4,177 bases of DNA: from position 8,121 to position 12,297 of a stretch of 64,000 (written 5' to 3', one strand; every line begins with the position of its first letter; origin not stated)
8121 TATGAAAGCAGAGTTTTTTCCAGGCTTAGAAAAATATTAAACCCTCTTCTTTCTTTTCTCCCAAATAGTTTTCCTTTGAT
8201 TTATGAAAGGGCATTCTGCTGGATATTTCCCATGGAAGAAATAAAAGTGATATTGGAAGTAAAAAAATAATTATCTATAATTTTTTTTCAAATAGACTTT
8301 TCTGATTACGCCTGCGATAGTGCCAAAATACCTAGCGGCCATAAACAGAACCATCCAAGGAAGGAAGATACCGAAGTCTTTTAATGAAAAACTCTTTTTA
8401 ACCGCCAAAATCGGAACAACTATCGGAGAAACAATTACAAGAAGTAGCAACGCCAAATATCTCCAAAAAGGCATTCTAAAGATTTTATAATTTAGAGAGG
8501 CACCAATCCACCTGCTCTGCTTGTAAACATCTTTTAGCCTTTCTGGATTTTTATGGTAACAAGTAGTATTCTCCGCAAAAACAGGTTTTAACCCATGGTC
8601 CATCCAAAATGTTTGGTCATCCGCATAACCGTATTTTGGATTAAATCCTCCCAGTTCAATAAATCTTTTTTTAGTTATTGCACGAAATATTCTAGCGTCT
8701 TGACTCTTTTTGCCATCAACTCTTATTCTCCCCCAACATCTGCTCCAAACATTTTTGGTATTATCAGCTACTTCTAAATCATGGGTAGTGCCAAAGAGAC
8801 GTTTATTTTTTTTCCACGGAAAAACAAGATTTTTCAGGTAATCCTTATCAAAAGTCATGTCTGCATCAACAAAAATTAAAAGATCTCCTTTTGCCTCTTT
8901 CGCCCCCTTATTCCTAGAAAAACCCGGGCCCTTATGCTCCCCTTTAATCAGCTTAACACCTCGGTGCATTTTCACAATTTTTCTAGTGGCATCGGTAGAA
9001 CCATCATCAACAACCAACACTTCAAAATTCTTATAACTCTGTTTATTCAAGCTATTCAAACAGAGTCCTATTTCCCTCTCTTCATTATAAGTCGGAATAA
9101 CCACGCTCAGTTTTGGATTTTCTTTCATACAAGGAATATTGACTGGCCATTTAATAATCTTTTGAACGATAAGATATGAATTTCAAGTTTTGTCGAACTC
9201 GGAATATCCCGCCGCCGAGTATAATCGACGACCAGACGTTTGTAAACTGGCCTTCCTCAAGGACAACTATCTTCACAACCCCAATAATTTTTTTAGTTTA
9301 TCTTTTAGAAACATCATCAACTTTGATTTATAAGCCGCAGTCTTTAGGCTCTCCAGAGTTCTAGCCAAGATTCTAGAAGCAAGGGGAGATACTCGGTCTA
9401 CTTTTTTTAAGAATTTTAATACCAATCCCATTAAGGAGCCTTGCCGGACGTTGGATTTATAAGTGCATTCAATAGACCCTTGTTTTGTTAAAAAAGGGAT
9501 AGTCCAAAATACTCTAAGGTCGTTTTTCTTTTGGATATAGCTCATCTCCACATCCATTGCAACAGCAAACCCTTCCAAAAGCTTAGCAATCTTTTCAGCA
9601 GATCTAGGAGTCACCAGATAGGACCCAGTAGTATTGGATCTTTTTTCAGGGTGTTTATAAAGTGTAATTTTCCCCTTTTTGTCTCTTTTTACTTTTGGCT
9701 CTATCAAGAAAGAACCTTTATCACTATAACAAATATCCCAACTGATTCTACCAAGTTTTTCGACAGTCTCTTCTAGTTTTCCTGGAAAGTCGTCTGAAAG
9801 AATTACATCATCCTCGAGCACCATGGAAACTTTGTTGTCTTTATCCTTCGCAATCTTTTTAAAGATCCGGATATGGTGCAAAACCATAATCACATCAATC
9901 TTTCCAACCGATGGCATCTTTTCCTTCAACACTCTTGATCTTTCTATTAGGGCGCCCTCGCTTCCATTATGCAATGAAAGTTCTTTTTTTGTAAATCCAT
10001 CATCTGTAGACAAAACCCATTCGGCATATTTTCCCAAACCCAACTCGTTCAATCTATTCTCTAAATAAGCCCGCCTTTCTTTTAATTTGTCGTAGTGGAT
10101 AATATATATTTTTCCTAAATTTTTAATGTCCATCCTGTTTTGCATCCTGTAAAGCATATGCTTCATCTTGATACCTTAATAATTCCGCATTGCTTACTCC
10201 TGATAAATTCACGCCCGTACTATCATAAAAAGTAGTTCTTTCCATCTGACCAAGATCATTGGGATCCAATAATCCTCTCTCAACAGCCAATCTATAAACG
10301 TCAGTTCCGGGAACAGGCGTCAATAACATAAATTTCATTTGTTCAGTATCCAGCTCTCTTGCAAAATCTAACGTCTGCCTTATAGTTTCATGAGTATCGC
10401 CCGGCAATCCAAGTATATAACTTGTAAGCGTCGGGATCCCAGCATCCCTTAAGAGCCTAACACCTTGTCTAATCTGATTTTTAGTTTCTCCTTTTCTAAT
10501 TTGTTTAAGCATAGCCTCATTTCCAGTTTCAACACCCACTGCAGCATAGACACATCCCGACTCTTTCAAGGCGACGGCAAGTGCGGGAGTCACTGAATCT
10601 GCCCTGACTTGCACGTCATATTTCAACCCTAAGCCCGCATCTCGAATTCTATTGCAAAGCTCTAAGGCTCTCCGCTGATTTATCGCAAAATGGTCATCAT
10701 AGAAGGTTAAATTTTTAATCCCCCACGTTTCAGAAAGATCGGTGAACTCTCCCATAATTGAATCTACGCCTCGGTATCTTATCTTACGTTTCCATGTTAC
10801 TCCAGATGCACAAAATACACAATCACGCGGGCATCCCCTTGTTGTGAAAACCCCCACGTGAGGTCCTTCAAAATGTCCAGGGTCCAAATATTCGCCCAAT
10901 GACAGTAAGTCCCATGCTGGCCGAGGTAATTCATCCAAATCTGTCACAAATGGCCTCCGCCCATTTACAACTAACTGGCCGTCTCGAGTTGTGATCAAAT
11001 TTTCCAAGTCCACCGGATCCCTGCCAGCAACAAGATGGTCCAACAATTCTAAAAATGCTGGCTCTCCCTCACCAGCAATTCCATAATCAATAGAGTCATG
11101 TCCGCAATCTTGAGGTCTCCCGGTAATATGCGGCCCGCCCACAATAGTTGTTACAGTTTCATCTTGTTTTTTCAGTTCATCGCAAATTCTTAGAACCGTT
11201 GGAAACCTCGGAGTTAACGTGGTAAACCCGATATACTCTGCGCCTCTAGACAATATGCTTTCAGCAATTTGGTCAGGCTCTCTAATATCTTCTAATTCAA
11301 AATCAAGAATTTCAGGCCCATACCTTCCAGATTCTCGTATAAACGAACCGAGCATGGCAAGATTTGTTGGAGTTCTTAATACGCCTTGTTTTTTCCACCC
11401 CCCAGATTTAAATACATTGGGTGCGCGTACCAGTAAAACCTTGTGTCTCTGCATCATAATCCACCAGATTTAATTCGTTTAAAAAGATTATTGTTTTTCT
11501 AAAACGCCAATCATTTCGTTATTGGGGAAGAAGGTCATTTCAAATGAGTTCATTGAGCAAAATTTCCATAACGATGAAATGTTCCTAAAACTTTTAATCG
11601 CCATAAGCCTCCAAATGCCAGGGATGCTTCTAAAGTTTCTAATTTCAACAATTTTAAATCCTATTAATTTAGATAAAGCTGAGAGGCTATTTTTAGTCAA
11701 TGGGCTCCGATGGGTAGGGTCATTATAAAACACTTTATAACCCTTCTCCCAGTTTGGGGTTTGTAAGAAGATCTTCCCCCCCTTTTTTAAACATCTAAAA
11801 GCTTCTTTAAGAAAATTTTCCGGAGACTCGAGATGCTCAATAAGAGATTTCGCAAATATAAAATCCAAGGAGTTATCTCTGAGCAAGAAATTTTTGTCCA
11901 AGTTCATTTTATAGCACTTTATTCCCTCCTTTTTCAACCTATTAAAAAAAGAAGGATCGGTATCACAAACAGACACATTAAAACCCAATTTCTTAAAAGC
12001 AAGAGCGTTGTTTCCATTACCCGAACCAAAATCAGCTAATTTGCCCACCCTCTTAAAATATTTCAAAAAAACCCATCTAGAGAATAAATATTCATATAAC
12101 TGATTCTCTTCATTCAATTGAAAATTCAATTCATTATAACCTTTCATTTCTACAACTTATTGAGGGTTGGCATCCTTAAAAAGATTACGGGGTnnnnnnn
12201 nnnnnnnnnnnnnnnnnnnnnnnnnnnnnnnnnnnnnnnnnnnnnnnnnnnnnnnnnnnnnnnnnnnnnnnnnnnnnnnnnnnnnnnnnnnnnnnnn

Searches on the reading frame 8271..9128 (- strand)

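Call 81: search_protein_families(library=pfam, proteins=[window:8271-9128:-], max_evalue=0.001)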
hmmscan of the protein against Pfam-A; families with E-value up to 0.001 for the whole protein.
window:8271-9128:- (285 aa): 5 families
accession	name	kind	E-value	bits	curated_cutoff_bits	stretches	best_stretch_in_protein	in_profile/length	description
PF00535.33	Glycos_transf_2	-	4.2e-34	118.3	23.3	1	8-132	1-131/168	Glycosyl transferase family 2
PF13641.12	Glyco_tranf_2_3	-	3.1e-14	54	27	1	5-136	1-139/230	Glycosyltransferase like family 2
PF10111.15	Glyco_tranf_2_2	-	5.1e-13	49.6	27.3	1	8-100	1-101/276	Glycosyltransferase like family 2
PF13632.12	Glyco_trans_2_3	-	5.7e-05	23.4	27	0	87-263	5-191/198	Glycosyl transferase family group 2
PF13506.12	Glyco_transf_21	-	0.00071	19.5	21.7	0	74-128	24-76/174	Glycosyl transferase family 21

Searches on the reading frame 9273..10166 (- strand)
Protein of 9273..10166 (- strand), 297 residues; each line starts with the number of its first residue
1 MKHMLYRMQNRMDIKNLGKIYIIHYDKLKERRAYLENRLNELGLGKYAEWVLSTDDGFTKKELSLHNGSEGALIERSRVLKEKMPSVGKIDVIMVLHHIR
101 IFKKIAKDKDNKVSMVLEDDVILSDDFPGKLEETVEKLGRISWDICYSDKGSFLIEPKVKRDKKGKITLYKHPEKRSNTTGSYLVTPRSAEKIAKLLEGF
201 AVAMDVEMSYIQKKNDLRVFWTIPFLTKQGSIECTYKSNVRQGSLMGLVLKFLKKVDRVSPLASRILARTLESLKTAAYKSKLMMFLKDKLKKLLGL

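Call 81: search_protein_families(library=pfam, proteins=[window:9273-10166:-], max_evalue=0.001)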
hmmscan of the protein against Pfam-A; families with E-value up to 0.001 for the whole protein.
window:9273-10166:- (297 aa): 1 family
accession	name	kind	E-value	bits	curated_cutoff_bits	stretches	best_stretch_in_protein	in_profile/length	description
PF01755.23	Glyco_transf_25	-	1.5e-09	38.4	24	1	19-206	3-197/199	Glycosyltransferase family 25 (LPS biosynthesis protein)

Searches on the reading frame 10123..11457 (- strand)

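Call 80: search_protein_families(library=pfam, proteins=[window:10123-11457:-], max_evalue=0.0001)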
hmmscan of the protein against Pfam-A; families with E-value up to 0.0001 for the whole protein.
window:10123-11457:- (444 aa): 2 families
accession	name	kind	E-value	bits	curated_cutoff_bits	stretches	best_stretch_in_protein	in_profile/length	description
PF04055.27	Radical_SAM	-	4.7e-26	92.4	29.5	1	204-366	2-166/166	Radical SAM superfamily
PF02310.24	B12-binding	-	1.9e-15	57.2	32.1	1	31-138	15-120/121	B12 binding domain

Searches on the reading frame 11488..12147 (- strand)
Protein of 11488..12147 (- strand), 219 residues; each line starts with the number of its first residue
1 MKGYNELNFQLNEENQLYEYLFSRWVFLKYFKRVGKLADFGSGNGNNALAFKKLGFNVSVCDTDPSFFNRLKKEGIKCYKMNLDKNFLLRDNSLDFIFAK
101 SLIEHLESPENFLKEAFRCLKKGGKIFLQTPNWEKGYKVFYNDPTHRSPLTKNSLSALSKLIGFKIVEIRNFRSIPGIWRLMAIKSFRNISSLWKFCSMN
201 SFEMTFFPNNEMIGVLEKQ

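Call 81: search_protein_families(library=pfam, proteins=[window:11488-12147:-], max_evalue=0.001)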
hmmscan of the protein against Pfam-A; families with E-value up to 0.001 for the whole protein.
window:11488-12147:- (219 aa): 5 families
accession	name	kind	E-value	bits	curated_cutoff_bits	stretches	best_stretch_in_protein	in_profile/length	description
PF13489.12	Methyltransf_23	-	2e-15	57.3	27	1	27-168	16-163/164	Methyltransferase domain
PF08241.18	Methyltransf_11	-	4e-15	56.6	21.2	1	39-127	2-94/95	Methyltransferase domain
PF13649.12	Methyltransf_25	-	7.4e-10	39.8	27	1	39-124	3-97/97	Methyltransferase domain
PF08242.18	Methyltransf_12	-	7.2e-09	36.7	30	1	39-126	2-98/98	Methyltransferase domain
PF13847.12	Methyltransf_31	-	3.2e-06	27.3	27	1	39-132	9-113/145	Methyltransferase domain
